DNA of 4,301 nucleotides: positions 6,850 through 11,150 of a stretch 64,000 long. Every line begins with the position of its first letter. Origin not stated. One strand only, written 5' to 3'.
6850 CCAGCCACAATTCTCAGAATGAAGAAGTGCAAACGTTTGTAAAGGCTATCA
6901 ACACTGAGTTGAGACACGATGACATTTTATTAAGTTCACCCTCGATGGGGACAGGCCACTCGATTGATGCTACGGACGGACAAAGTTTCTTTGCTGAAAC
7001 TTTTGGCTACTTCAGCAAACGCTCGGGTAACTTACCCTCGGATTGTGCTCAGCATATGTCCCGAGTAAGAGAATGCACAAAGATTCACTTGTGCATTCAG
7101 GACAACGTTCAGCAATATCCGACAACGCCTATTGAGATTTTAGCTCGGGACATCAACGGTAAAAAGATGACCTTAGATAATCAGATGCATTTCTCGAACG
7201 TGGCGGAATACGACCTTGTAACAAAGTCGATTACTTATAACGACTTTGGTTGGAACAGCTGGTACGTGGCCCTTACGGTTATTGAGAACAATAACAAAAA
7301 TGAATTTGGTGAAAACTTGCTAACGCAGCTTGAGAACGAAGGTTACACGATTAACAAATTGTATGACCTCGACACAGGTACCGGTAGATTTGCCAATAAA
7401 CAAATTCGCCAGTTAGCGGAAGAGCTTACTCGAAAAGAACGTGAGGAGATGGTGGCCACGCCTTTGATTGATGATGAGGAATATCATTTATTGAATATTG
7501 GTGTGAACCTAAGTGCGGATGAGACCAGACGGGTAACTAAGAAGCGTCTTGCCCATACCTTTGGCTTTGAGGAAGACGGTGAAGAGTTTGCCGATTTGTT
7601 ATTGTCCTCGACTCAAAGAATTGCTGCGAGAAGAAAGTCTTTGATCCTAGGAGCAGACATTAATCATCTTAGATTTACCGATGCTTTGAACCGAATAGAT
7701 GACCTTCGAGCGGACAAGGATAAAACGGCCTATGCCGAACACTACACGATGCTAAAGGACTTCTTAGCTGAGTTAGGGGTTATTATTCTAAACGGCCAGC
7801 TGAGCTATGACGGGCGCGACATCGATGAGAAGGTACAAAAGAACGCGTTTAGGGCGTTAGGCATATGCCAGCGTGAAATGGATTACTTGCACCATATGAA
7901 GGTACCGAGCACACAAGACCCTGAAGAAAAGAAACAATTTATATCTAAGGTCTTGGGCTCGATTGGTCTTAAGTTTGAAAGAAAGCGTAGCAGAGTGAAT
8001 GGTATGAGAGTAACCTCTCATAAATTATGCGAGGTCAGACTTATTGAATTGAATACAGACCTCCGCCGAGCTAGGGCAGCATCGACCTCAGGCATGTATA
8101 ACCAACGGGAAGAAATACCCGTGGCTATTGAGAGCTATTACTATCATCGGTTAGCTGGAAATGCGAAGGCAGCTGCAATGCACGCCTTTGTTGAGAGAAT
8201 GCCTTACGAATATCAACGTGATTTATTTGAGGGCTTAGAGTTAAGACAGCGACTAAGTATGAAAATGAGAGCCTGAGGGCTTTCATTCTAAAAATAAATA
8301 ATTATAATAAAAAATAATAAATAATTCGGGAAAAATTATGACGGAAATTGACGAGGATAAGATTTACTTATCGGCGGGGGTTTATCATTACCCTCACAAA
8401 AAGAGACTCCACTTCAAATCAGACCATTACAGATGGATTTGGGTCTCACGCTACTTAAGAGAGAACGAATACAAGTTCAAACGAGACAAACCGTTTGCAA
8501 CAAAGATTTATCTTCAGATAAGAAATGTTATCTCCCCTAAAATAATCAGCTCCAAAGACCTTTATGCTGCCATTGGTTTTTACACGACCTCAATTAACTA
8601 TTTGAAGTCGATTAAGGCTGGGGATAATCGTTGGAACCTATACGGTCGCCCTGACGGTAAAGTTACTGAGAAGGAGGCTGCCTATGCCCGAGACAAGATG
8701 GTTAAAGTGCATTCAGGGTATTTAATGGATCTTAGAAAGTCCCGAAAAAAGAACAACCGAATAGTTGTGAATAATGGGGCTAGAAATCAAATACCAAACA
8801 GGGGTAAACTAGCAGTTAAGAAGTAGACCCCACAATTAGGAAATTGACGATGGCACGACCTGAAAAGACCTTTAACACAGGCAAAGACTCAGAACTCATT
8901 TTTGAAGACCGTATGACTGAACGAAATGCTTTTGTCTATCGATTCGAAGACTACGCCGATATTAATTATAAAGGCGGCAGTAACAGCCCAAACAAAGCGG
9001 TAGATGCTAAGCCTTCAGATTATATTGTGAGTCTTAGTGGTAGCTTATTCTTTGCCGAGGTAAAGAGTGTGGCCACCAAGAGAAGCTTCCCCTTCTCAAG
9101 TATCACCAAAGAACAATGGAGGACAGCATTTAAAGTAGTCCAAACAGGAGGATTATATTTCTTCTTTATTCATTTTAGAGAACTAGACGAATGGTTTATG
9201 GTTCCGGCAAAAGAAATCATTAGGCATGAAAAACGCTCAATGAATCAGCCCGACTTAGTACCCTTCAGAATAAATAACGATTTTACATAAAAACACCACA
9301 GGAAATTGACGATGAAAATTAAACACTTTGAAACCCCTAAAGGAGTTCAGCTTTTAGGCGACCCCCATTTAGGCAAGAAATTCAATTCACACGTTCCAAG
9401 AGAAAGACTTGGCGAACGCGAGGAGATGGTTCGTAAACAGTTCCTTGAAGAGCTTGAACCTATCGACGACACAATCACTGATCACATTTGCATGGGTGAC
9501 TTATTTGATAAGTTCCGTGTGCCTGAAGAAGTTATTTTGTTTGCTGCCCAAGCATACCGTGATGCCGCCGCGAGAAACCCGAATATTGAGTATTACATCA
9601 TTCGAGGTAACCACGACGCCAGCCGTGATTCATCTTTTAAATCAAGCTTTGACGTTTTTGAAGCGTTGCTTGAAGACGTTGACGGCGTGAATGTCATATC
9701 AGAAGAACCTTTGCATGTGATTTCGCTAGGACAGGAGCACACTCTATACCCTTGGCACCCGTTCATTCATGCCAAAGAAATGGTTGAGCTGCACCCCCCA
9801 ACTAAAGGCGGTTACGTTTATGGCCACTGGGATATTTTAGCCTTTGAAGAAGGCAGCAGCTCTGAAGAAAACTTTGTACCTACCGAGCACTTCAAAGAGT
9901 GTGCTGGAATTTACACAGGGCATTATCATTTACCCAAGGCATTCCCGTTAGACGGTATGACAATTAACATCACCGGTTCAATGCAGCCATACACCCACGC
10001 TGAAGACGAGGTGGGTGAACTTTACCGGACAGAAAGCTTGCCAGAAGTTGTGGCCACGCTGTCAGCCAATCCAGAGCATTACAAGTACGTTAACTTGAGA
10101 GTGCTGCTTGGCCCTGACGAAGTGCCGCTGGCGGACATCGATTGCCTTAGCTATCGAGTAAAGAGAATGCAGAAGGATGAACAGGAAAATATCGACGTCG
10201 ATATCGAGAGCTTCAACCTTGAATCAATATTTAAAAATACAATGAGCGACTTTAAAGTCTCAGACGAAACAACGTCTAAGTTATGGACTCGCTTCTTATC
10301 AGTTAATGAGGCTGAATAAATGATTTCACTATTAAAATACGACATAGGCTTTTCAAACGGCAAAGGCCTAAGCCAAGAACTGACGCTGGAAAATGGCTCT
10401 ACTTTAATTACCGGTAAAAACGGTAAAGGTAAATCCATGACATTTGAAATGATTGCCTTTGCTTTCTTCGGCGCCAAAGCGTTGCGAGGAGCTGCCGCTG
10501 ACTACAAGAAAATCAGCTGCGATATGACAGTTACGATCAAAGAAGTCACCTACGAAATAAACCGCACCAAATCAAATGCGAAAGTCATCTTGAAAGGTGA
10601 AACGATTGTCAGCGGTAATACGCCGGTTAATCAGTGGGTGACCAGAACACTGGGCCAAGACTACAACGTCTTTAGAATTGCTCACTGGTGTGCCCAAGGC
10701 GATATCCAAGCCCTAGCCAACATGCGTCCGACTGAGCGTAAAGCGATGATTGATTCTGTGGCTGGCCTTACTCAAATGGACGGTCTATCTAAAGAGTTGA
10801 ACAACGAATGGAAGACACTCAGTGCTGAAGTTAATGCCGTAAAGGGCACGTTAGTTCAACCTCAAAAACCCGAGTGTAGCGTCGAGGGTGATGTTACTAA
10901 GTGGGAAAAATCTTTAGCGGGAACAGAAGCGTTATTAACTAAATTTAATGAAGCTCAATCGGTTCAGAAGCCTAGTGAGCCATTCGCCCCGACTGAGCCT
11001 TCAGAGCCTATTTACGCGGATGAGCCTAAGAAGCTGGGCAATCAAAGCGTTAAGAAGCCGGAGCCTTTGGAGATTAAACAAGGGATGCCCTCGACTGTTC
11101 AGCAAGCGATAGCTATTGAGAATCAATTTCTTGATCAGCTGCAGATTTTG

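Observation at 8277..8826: Phage-encoded ProQ/FinO-domain RNA chaperone candidate with its own AT-rich upstream region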

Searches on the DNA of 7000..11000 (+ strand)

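Call 6: search_dna_similar(query=window:7000-11000:+, collection=phages, mode=near, max_rows=20)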
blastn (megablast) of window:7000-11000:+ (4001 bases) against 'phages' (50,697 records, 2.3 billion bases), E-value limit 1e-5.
No match.
